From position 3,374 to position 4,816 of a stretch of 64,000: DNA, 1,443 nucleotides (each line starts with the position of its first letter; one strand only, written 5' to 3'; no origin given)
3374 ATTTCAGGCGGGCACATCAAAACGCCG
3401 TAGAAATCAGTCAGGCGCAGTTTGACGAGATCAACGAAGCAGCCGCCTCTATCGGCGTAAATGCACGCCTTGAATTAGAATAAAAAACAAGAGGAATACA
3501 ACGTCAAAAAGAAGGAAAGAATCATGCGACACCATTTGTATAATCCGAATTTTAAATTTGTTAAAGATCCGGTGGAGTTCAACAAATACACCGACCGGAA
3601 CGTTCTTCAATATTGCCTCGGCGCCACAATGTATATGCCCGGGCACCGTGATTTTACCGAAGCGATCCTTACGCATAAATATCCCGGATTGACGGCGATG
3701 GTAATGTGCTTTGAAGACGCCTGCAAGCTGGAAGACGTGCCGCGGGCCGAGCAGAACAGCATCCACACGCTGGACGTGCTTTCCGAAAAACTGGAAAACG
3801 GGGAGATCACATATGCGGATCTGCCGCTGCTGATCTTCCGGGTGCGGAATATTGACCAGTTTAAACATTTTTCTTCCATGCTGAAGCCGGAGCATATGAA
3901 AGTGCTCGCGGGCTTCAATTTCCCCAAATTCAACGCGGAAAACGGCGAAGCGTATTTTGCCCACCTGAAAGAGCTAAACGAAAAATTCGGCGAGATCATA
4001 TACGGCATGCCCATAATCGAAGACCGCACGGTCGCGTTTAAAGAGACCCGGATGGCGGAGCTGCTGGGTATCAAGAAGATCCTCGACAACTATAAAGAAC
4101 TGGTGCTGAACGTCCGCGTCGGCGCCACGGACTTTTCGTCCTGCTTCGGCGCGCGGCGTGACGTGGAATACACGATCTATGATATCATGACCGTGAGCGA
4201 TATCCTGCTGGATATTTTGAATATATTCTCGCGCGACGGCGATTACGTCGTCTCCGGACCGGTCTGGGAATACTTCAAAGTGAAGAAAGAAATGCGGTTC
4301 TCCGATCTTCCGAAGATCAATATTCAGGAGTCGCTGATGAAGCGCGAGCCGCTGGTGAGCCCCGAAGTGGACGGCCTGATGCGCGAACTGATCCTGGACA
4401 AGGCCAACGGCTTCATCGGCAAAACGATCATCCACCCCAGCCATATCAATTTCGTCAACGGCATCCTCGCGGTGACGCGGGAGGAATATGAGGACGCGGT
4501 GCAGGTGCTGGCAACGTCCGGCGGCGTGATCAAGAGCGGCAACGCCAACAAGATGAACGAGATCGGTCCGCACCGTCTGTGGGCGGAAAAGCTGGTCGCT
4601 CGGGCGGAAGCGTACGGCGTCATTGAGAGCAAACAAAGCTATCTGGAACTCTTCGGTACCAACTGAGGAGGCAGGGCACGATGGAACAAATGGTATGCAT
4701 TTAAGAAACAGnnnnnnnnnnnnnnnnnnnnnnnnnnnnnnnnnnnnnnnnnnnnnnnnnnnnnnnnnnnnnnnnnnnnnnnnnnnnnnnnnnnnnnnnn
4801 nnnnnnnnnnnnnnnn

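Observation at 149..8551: Co-directional cluster: PrpD-family enzyme, unknown enzyme, Ldh_2 dehydrogenase, CitE-like lyase, two paralogous ATP-grasp ligases and an APC amino-acid permease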

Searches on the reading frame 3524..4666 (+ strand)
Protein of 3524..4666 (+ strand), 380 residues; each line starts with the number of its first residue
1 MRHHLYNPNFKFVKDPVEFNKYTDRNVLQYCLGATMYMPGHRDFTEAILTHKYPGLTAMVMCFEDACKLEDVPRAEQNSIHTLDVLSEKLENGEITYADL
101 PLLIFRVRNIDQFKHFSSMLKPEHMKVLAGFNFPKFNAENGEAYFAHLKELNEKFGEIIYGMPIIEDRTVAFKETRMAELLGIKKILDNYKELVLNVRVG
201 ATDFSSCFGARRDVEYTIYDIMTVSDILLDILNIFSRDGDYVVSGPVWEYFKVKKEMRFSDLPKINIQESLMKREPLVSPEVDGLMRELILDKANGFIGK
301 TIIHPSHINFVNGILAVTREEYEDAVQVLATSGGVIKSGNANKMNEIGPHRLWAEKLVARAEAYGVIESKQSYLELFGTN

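Call 3: search_protein_families(library=pfam, proteins=[window:3524-4666:+], max_evalue=0.01)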
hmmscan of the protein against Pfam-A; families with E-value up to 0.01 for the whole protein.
window:3524-4666:+ (380 aa): 1 family
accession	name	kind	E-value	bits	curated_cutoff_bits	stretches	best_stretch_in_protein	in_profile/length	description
PF15617.12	C-C_Bond_Lyase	-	1.8e-110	369.5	28.4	1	27-366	2-320/320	C-C_Bond_Lyase of the TIM-Barrel fold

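Call 4: search_protein_families(library=ncbifam, proteins=[window:3524-4666:+], max_evalue=0.01)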
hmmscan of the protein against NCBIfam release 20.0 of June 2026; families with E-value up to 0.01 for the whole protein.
window:3524-4666:+ (380 aa): 2 families
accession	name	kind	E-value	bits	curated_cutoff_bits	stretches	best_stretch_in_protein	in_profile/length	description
TIGR01588.1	citE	equivalog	8.5e-06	25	443.4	1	282-332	200-250/288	citrate (pro-3S)-lyase subunit beta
NF038242.1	RipC_Ccl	equivalog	2.1e-05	24.2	375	1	281-332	190-241/268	itaconate degradation C-C-lyase RipC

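Call 14: search_solved_structures(query=window:3524-4666:+, max_evalue=1)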
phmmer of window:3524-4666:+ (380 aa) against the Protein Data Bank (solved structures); distinct sequences matched with E-value up to 1: 3.
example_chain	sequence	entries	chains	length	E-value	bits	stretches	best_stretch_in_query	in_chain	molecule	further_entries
3qll_A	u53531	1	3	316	0.22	13.8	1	281-337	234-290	Citrate lyase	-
2rjz_A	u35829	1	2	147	0.5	12.6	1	130-164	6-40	PilO protein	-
5ugr_A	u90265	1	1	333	0.82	11.9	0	293-366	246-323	Malyl-CoA lyase/beta-methylmalyl-CoA lyase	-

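Call 73: find_homologous_proteins(query=window:3524-4666:+)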
Query window:3524-4666:+ (380 aa): 5905 proteins with E <= 0.001 among 8000 candidates; the best 120 are listed.
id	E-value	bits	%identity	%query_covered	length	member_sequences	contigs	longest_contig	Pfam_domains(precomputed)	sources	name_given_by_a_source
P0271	8.5e-256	866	100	100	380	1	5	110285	PF15617.13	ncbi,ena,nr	ncbi:MAG: HpcH/HpaI aldolase/citrate lyase family protein [Clostridia bacterium]|nr:HpcH/HpaI aldola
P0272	2.9e-255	864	100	100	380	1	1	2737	PF15617.13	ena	-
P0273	4.2e-250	847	98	99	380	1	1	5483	PF15617.13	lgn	-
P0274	7.7e-245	830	95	100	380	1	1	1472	PF15617.13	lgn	-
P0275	9.6e-243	823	93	100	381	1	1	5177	PF15617.13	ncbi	-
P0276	2.1e-242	822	94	100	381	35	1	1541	PF15617.13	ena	-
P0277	3.9e-238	808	92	100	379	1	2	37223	PF15617.13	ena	-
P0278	2.8e-237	805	91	100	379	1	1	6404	PF15617.13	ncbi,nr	ncbi:MAG: HpcH/HpaI aldolase/citrate lyase family protein [Clostridia bacterium]|nr:HpcH/HpaI aldola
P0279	3.1e-236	801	91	100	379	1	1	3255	PF15617.13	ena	-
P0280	1.4e-235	799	90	99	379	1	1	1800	PF15617.13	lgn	-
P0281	3.5e-232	788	89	99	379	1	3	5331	PF15617.13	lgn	-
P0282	1.8e-231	786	89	99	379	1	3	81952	PF15617.13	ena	-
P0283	1.0e-230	783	88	100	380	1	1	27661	PF15617.13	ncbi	-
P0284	5.5e-230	781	88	100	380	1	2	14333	PF15617.13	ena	-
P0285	3.1e-229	778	87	100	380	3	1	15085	PF15617.13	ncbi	-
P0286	3.9e-228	775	88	99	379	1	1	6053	PF15617.13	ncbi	-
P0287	9.0e-228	774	88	99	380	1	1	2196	PF15617.13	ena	-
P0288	1.1e-227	773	87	100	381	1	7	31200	PF15617.13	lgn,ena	-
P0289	6.4e-226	767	86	100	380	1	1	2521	PF15617.13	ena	-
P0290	4.5e-225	765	86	99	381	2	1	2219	PF15617.13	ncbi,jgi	jgi:citrate lyase beta subunit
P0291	1.9e-224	763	86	100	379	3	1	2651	PF15617.13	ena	-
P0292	4.3e-224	761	85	99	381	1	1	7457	PF15617.13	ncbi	-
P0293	3.7e-223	758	84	99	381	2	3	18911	PF15617.13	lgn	-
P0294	1.8e-222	756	85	99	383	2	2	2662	PF15617.13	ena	-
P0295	6.1e-222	754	84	100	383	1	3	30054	PF15617.13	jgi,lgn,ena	-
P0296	6.6e-222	754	85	99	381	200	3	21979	PF15617.13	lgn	-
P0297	1.8e-221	753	85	99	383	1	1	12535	PF15617.13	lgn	-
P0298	3.0e-221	752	84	99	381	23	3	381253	PF15617.13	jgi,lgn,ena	jgi:citrate lyase beta subunit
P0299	4.3e-221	752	84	100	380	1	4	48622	PF15617.13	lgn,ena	-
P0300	4.6e-221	751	84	99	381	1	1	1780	PF15617.13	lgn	-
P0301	7.9e-221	751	84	100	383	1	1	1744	PF15617.13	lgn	-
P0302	1.1e-220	750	84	99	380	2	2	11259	PF15617.13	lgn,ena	-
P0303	3.0e-220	749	83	100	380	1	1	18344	PF15617.13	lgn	-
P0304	4.0e-220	748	84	99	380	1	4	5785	PF15617.13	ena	-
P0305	5.7e-220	748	84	99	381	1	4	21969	PF15617.13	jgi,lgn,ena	jgi:citrate lyase beta subunit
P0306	8.5e-220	747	84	99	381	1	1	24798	PF15617.13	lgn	-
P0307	1.3e-219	747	83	100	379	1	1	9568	PF15617.13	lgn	-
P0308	1.4e-219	747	83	99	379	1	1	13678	PF15617.13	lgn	-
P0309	1.6e-219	746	83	99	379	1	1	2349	PF15617.13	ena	-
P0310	1.6e-219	746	83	100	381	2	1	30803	PF15617.13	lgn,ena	-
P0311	1.8e-219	746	83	100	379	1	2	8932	PF15617.13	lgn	-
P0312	6.2e-219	744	84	99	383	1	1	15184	PF15617.13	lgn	-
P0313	9.5e-219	744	83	100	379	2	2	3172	PF15617.13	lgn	-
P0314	9.8e-219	744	84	99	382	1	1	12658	PF15617.13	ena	-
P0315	1.2e-218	744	83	99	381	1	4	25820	PF15617.13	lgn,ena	-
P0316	1.3e-218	743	83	100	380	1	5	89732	PF15617.13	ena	-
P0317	2.6e-218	742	83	99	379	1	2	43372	PF15617.13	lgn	-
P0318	7.0e-218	741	83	100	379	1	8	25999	PF15617.13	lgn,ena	-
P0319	2.7e-217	739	84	100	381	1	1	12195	PF15617.13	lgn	-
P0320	7.0e-217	738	82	99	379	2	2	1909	PF15617.13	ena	-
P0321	3.3e-216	736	82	100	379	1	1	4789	PF15617.13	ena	-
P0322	2.3e-215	733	82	100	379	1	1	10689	PF15617.13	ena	-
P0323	3.8e-215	732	83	99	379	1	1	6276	PF15617.13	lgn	-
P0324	1.3e-214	730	83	100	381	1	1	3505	PF15617.13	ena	-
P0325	9.9e-214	727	80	100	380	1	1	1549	PF15617.13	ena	-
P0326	7.0e-213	725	82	100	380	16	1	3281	PF15617.13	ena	-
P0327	1.1e-212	724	81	100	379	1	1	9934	PF15617.13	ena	-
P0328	5.0e-212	722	82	99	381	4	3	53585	PF15617.13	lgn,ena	-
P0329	1.3e-211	720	80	100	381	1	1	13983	PF15617.13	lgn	-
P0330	1.4e-211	720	80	100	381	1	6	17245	PF15617.13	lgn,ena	-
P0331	2.5e-211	719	81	99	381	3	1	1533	PF15617.13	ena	-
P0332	1.4e-210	717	81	99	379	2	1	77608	PF15617.13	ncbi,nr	ncbi:MAG: HpcH/HpaI aldolase/citrate lyase family protein [Lachnospiraceae bacterium]|nr:HpcH/HpaI a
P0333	2.4e-210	716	80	99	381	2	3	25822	PF15617.13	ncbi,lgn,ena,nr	ncbi:MAG: HpcH/HpaI aldolase/citrate lyase family protein [Oscillospiraceae bacterium]|nr:HpcH/HpaI 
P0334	1.1e-209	714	81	100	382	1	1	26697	PF15617.13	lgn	-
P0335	4.1e-208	709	79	99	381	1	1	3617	PF15617.13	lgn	-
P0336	2.9e-206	703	78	99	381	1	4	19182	PF15617.13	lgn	-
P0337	3.1e-206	703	79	100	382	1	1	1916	PF15617.13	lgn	-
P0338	3.2e-205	699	77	100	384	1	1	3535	PF15617.13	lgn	-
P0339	3.8e-205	699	79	100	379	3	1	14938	PF15617.13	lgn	-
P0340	1.5e-202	691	77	99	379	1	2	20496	PF15617.13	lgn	-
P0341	4.7e-202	689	77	99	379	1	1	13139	PF15617.13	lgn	-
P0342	1.2e-201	688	79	96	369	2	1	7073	PF15617.13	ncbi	-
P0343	5.3e-196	669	84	88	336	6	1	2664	PF15617.13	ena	-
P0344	2.4e-195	667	83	90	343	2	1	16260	PF15617.13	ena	-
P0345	2.0e-193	661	73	100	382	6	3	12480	PF15617.13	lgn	-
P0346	4.7e-193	659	72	99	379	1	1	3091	PF15617.13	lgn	-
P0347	2.3e-192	657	73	100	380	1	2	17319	PF15617.13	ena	-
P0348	3.1e-192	657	73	100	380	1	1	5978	PF15617.13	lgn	-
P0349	4.3e-192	656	73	99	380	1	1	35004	PF15617.13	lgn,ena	-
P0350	4.4e-192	656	73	100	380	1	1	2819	PF15617.13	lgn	-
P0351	6.3e-192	656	73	100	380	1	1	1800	PF15617.13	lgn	-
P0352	8.8e-192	655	73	100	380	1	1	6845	PF15617.13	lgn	-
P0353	8.9e-192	655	73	100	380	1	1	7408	PF15617.13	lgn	-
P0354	9.6e-192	655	73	99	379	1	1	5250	PF15617.13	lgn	-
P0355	1.2e-191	655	72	100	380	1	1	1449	PF15617.13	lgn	-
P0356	1.9e-191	654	83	91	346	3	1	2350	PF15617.13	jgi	-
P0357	2.1e-191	654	73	100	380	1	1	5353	PF15617.13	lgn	-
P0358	2.3e-191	654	73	100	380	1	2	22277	PF15617.13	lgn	-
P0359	2.3e-191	654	72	99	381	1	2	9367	PF15617.13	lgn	-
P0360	4.0e-191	653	73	100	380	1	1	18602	PF15617.13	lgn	-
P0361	4.0e-191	653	72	100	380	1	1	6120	PF15617.13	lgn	-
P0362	4.2e-191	653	72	100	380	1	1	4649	PF15617.13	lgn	-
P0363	5.2e-191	653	72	100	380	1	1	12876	PF15617.13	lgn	-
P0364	5.2e-191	653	73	100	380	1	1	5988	PF15617.13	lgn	-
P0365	7.6e-191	652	73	100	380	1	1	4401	PF15617.13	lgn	-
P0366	7.7e-191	652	72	100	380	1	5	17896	PF15617.13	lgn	-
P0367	7.8e-191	652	72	100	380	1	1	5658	PF15617.13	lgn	-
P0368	1.5e-190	651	72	100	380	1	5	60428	PF15617.13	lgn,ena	-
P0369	1.7e-190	651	73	100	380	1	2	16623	PF15617.13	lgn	-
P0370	3.8e-190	650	71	99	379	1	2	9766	PF15617.13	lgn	-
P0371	3.8e-190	650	73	100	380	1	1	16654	PF15617.13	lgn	-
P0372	2.2e-189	647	72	100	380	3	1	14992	PF15617.13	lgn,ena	-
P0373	2.2e-189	647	73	99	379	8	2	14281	PF15617.13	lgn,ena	-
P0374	2.8e-189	647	72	100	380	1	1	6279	PF15617.13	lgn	-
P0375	9.7e-189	645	72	100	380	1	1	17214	PF15617.13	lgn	-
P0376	1.7e-188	644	71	99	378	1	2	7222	PF15617.13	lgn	-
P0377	2.3e-188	644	70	99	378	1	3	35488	PF15617.13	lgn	-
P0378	2.4e-188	644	71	99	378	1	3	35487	PF15617.13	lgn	-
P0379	3.1e-188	643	72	99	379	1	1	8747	PF15617.13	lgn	-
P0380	3.2e-188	643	71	99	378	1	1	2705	PF15617.13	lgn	-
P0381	8.2e-188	642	71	99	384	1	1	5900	PF15617.13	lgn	-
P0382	8.4e-188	642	71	100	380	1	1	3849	PF15617.13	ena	-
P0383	1.0e-187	642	71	99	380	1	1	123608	PF15617.13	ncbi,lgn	-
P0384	1.7e-187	641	71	99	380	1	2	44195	PF15617.13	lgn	-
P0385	2.5e-187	641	83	88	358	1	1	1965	PF15617.13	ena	-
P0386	2.7e-187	640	71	100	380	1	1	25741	PF15617.13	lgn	-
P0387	3.8e-187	640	71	100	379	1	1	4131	PF15617.13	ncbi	-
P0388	4.3e-187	640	71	100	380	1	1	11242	PF15617.13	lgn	-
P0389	5.0e-187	640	71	99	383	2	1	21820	PF15617.13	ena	-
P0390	7.7e-187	639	71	100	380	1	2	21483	PF15617.13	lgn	-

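Call 74: find_encoding_contigs(protein=P0277, flank=10000, max_places=1)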
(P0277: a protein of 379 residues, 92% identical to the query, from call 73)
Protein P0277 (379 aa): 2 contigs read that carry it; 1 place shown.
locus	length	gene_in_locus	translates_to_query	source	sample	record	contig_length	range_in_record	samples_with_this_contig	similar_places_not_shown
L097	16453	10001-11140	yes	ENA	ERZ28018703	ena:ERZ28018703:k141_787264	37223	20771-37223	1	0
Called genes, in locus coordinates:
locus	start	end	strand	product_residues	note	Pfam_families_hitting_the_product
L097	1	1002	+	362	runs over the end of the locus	PF14907:NTP_transf_5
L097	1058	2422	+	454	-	PF01041:DegT_DnrJ_EryC1, PF00155:Aminotran_1_2 (weak), PF01041:DegT_DnrJ_EryC1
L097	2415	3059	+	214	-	PF02397:Bac_transf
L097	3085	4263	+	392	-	PF01071:GARS_A (weak), PF02222:ATP-grasp, PF02655:ATP-grasp_3, PF02786:CPSase_L_D2, PF07478:Dala_Dala_lig_C, PF13535:ATP-grasp_4, PF18603:LAL_C2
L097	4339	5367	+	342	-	PF01757:Acyl_transf_3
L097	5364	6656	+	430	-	PF02786:CPSase_L_D2, PF07478:Dala_Dala_lig_C (weak), PF13535:ATP-grasp_4 (faint)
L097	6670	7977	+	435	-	PF03972:MmgE_PrpD_N, PF19305:MmgE_PrpD_C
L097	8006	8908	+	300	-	-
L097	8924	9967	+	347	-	PF02615:Ldh_2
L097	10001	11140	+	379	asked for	PF15617:C-C_Bond_Lyase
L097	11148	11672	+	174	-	PF05683:Fumerase_C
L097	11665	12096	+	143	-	PF05681:Fumerase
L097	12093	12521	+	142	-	PF05681:Fumerase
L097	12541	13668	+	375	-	PF14397:ATPgrasp_ST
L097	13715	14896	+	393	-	PF14397:ATPgrasp_ST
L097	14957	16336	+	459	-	PF00324:AA_permease, PF13520:AA_permease_2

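Call 75: find_encoding_contigs(protein=P0282, flank=10000, max_places=1)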
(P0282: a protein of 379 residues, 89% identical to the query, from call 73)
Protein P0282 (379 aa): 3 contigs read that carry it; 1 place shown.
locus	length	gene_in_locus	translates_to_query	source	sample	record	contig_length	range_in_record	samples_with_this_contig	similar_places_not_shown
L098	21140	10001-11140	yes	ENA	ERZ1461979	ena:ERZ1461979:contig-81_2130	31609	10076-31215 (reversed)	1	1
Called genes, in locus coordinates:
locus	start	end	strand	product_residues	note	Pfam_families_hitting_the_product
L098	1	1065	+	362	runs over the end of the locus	PF14907:NTP_transf_5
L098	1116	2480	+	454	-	PF01041:DegT_DnrJ_EryC1, PF00155:Aminotran_1_2 (weak), PF01041:DegT_DnrJ_EryC1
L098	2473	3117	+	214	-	PF02397:Bac_transf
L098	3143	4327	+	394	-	PF02655:ATP-grasp_3, PF01071:GARS_A (weak), PF02222:ATP-grasp, PF02786:CPSase_L_D2, PF07478:Dala_Dala_lig_C, PF13535:ATP-grasp_4, PF18603:LAL_C2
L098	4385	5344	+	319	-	PF01757:Acyl_transf_3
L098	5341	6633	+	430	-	PF02786:CPSase_L_D2, PF07478:Dala_Dala_lig_C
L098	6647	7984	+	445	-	PF03972:MmgE_PrpD_N, PF19305:MmgE_PrpD_C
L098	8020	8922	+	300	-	-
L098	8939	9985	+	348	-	PF02615:Ldh_2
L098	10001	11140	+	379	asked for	PF15617:C-C_Bond_Lyase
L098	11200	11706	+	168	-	PF05683:Fumerase_C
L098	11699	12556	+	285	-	PF05681:Fumerase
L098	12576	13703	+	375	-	PF14397:ATPgrasp_ST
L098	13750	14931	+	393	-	PF14397:ATPgrasp_ST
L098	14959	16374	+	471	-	PF13520:AA_permease_2, PF00324:AA_permease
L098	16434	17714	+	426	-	PF13439:Glyco_transf_4, PF13579:Glyco_trans_4_4, PF00534:Glycos_transf_1, PF13692:Glyco_trans_1_4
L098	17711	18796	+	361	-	-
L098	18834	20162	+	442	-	-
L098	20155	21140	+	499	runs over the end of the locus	PF13440:Polysacc_synt_3, PF03023:MurJ (weak)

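Call 76: find_encoding_contigs(protein=P0298, flank=10000, max_places=1)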
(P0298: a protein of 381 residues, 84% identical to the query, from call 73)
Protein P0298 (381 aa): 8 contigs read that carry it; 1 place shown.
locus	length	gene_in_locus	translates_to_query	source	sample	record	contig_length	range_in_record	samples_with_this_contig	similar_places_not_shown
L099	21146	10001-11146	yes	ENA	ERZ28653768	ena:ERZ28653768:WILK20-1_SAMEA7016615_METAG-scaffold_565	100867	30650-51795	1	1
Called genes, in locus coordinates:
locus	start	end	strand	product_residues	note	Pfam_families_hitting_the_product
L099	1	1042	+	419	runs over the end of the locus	PF04932:Wzy_C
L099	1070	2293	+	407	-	PF03446:NAD_binding_2 (faint), PF03721:UDPG_MGDP_dh_N, PF00984:UDPG_MGDP_dh, PF03720:UDPG_MGDP_dh_C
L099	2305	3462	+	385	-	PF02350:Epimerase_2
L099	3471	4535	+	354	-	PF00534:Glycos_transf_1, PF13692:Glyco_trans_1_4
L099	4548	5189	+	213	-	PF25084:LbH_EIF2B (faint), PF25087:GMPPB_C (faint), PF00132:Hexapep, PF14602:Hexapep_2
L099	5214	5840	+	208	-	PF02397:Bac_transf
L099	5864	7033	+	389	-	PF18130:ATPgrasp_N (faint), PF01071:GARS_A, PF02655:ATP-grasp_3, PF02786:CPSase_L_D2, PF02222:ATP-grasp, PF07478:Dala_Dala_lig_C, PF13535:ATP-grasp_4, PF18603:LAL_C2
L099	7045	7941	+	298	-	-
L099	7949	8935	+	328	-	PF01757:Acyl_transf_3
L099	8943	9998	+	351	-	PF02615:Ldh_2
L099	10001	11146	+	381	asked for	PF15617:C-C_Bond_Lyase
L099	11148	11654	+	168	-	PF05683:Fumerase_C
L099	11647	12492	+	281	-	PF05681:Fumerase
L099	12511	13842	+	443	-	PF03972:MmgE_PrpD_N, PF19305:MmgE_PrpD_C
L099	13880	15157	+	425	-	PF18603:LAL_C2 (faint), PF02786:CPSase_L_D2 (weak), PF13535:ATP-grasp_4 (faint)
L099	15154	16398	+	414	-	PF13439:Glyco_transf_4, PF13579:Glyco_trans_4_4, PF00534:Glycos_transf_1, PF13692:Glyco_trans_1_4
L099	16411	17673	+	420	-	PF00155:Aminotran_1_2, PF01041:DegT_DnrJ_EryC1, PF01053:Cys_Met_Meta_PP (weak)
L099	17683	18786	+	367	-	PF01370:Epimerase, PF04321:RmlD_sub_bind, PF16363:GDP_Man_Dehyd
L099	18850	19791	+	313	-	PF01370:Epimerase, PF04321:RmlD_sub_bind (weak), PF16363:GDP_Man_Dehyd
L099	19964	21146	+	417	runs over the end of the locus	PF01041:DegT_DnrJ_EryC1, PF00155:Aminotran_1_2 (weak), PF00266:Aminotran_5 (weak), PF01212:Beta_elim_lyase (weak), PF01041:DegT_DnrJ_EryC1 (weak)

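Call 85: predict_structure(alignment_id=A5)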
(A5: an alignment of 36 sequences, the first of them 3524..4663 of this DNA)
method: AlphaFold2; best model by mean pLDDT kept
length: 380 residues; sequences in the alignment: 36
mean_pLDDT: 74.5   pTM: 0.80
mean pLDDT of the five models: 74.5, 71.4, 71.4, 70.6, 67.4
residues with pLDDT >= 90: 113; 70-90: 140; 50-70: 43; < 50: 84
segments of 3 or more residues with pLDDT < 50: 205-221, 246-291, 333-347
pLDDT, mean of each block of 10 residues (from residue 1): 64 86 89 80 84 79 82 94 96 90 93 98 96 93 98 96 86 84 97 89 45 34 65 82 59 37 41 42 45 53 62 79 85 50 46 84 86 61
secondary structure, 60 per line:
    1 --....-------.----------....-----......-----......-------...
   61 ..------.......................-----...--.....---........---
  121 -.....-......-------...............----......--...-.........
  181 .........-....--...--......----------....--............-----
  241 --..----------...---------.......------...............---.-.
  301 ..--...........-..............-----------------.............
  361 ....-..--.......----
elements in order: H3-6 H25-28 E34-39 H45-50 E58-62 H69-91 E102-106 H110-117 H122-126 E128-133 H141-155 E160-165 H173-189 E197-199 H202-207 H224-235 H267-273 H280-294 E300-302 H305-315 H319-330 H348-364 H370-376

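Call 88: search_protein_families(library=ncbifam, proteins=[L097:5364-6656:+, L097:1-1002:+, L099:7045-7941:+], max_evalue=0.00001)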
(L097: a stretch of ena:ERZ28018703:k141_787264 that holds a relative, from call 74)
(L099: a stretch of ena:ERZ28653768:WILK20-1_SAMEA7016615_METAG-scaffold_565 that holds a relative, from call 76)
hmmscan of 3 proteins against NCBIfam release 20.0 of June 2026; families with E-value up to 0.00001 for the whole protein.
L097:5364-6656:+ (430 aa): 13 families
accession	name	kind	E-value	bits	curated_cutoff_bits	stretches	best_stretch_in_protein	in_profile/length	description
NF002563.0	PRK02186.1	subfamily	2e-17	62.8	625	1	21-410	20-393/890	argininosuccinate lyase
NF009402.0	PRK12767.1-1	equivalog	1.3e-13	50.4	218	1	13-318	12-306/329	carbamoyl phosphate synthase-like protein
NF005543.0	PRK07206.1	subfamily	2.4e-11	43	302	1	142-396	145-395/416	hypothetical protein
NF006766.0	PRK09288.1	equivalog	3.1e-11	42.7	339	1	5-193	12-201/396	formate-dependent phosphoribosylglycinamide formyltransferase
TIGR01205.1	D_ala_D_alaTIGR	subfamily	6e-09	35.3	245.65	1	106-202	103-202/318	D-alanine--D-alanine ligase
TIGR01142.1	purT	equivalog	2e-08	33.5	502.15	1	7-191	1-186/380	phosphoribosylglycinamide formyltransferase 2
TIGR01369.1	CPSaseII_lrg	equivalog_domain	4e-08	31.3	1027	1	20-289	580-845/1052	carbamoyl-phosphate synthase (glutamine-hydrolyzing) large subunit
NF002527.0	PRK01966.1-3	equivalog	1e-07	31.5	310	1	101-212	110-222/332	D-alanine--D-alanine ligase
NF000206.1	D_ala_D_lac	equivalog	3.5e-07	29.6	550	0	107-212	130-231/342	D-alanine--(R)-lactate ligase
NF003671.0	PRK05294.1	equivalog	3.8e-07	28.1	599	1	21-286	34-305/1058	carbamoyl-phosphate synthase large subunit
NF012216.1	D_ala_D_lac_VanB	exception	7e-07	28.7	750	1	103-213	125-231/342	D-alanine--(R)-lactate ligase VanB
NF002378.0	PRK01372.1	subfamily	2e-06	26.7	243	1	107-190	98-179/305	D-alanine--D-alanine ligase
NF004085.0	PRK05586.1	equivalog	6.8e-06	25.2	723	0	20-178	31-187/448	acetyl-CoA carboxylase biotin carboxylase subunit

L097:1-1002:+ (333 aa): 0 families

L099:7045-7941:+ (298 aa): 0 families
